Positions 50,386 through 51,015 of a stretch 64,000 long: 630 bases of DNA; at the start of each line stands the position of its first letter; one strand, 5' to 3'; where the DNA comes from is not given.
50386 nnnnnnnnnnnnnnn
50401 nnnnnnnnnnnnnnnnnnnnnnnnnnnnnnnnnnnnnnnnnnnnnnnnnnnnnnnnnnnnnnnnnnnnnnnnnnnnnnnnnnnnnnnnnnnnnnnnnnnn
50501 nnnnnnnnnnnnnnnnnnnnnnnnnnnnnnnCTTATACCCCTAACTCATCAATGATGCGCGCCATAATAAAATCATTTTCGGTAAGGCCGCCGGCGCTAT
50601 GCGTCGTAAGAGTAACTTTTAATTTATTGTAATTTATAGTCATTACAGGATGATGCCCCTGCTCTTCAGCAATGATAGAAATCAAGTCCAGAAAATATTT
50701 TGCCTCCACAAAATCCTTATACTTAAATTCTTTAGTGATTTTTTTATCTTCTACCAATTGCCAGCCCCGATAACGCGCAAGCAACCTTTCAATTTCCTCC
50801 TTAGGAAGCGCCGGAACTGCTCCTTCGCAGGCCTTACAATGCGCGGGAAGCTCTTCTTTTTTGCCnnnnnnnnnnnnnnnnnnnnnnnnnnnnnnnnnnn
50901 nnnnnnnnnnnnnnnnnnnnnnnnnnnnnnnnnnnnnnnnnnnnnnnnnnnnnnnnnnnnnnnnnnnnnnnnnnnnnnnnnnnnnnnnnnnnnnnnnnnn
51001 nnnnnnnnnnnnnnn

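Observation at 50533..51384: Thiol peroxidase fused to pterin-4a-carbinolamine dehydratase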

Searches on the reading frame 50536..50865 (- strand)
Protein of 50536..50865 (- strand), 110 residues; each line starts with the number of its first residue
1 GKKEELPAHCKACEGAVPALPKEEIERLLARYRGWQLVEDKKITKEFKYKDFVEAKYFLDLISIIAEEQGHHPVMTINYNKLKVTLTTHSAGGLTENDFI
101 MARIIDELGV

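Call 69: search_dna_similar(query=window:50536-50865:-, collection=plasmids, mode=protein, max_evalue=0.000001, max_rows=25)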
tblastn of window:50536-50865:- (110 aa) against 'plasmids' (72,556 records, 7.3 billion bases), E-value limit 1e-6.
Records with a match: 62; places in all: 63; records where one place covers at least 80% of the query: 46.
Best place of each record, by identity: <60% 62.
By first word of the organism name: Sinorhizobium 7; Azospirillum 7; Vibrio 6; Salinivibrio 4; Nostoc 2; Photobacterium 2; Sphingobium 2; Streptomyces 2; Halorientalis 2; Haladaptatus 2; and 24 more.
By predicted mobility (MOB-suite, as given by PLSDB): non-mobilizable 54; conjugative 5; mobilizable 3.
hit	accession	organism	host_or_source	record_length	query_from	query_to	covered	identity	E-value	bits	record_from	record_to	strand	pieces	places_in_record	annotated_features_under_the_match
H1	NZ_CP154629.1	Acetoanaerobium noterae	cell culture,Sludge of a digestion ...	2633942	10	110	92%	40.2%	4e-18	85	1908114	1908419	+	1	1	none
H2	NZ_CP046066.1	Vibrio sp. THAF191d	pure culture,Surface of a polyethylene ...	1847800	10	108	90%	40.2%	2e-15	77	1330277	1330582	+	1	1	none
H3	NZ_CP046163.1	Vibrio sp. THAF191c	pure culture,Surface of a polyethylene ...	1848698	10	108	90%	40.2%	2e-15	77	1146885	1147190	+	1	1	none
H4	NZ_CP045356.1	Vibrio sp. THAF64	pure culture,Surface of a sandy ...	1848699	10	108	90%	40.2%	2e-15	77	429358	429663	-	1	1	none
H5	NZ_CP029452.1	Sinorhizobium fredii CCBAU 25509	Glycine soja,cell culture,plant root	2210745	10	108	90%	40.0%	2e-18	86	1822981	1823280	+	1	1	record has no annotation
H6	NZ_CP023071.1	Sinorhizobium fredii CCBAU 83666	G.max,nodule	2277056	10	108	90%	40.0%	2e-18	86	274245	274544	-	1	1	record has no annotation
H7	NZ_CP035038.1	Sinorhizobium fredii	single cell,soil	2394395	10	108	90%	40.0%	2e-18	86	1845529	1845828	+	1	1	none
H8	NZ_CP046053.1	Methylocystis heyeri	cell culture,Sphagnum peat bog lake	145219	10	108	90%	40.0%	4e-16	79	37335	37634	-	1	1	4a-hydroxytetrahydrobiopterin dehydratase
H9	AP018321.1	Nostoc sp. HK-01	-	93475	20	106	79%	44.8%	5e-17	82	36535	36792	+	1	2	dcoH1_1: putative pterin-4-alpha-carbinolamine dehydratase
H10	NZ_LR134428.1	Legionella adelaidensis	environmental,Cooling tower water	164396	9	108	91%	38.2%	1e-15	77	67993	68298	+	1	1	4a-hydroxytetrahydrobiopterin dehydratase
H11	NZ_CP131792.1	Pseudomonas aeruginosa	Homo sapiens,culture,blood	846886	6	109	95%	36.4%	3e-14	74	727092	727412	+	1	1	4a-hydroxytetrahydrobiopterin dehydratase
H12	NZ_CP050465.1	Vibrio campbellii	single cell,seawater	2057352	10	110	92%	37.5%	2e-13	72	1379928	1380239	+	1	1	none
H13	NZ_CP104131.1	Sinorhizobium sp. K101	Phaseolus vulgaris,cell ...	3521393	20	107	80%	42.7%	1e-11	66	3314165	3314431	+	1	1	none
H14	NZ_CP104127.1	Sinorhizobium sp. M103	Phaseolus vulgaris,cell ...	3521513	20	107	80%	42.7%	1e-11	66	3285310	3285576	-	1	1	none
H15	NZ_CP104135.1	Sinorhizobium sp. C101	Phaseolus vulgaris,cell ...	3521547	20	107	80%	42.7%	1e-11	66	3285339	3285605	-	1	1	none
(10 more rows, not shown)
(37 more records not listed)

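Call 70: get_annotated_region(hit=H11, flank=3000)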
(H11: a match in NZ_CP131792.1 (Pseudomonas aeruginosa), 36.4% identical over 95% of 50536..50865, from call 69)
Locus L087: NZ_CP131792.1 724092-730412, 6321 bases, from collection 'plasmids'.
description: Pseudomonas aeruginosa strain 2014S05-249 plasmid p2014S05-249-1, complete sequence
organism: Pseudomonas aeruginosa (NCBI taxid 287)
taxonomy: Bacteria; Pseudomonadota; Gammaproteobacteria; Pseudomonadales; Pseudomonadaceae; Pseudomonas; Pseudomonas aeruginosa
host: -; source: Homo sapiens,culture,blood; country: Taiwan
typing (MOB-suite, as given by PLSDB): conjugative; replicon rep_cluster_322; relaxase MOBH; mating-pair formation MPF_G
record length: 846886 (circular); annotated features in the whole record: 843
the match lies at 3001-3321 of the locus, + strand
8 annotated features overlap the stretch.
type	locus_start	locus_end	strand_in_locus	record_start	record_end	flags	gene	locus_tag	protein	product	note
CDS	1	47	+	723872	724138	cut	-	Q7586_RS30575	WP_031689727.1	DUF2790 domain-containing protein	-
CDS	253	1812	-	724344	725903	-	-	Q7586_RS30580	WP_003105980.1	sigma-54-dependent phenylalanine hydroxylase transcriptional regulator PhhR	-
CDS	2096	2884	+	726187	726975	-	phhA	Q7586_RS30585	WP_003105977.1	phenylalanine 4-monooxygenase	GO:0006559 - L-phenylalanine catabolic process [Evidence IEA]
CDS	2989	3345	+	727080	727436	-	-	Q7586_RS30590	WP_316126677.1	4a-hydroxytetrahydrobiopterin dehydratase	GO:0006729 - tetrahydrobiopterin biosynthetic process [Evidence IEA]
CDS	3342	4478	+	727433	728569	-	-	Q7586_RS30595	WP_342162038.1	amino acid aminotransferase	-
CDS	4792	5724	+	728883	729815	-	pbpG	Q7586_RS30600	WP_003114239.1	D-alanyl-D-alanine endopeptidase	GO:0006508 - proteolysis [Evidence IEA]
CDS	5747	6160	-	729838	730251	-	arfB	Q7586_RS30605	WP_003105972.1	alternative ribosome rescue aminoacyl-tRNA hydrolase ArfB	GO:0006415 - translational termination [Evidence IEA]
CDS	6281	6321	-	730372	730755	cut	-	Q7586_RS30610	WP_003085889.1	lysozyme inhibitor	-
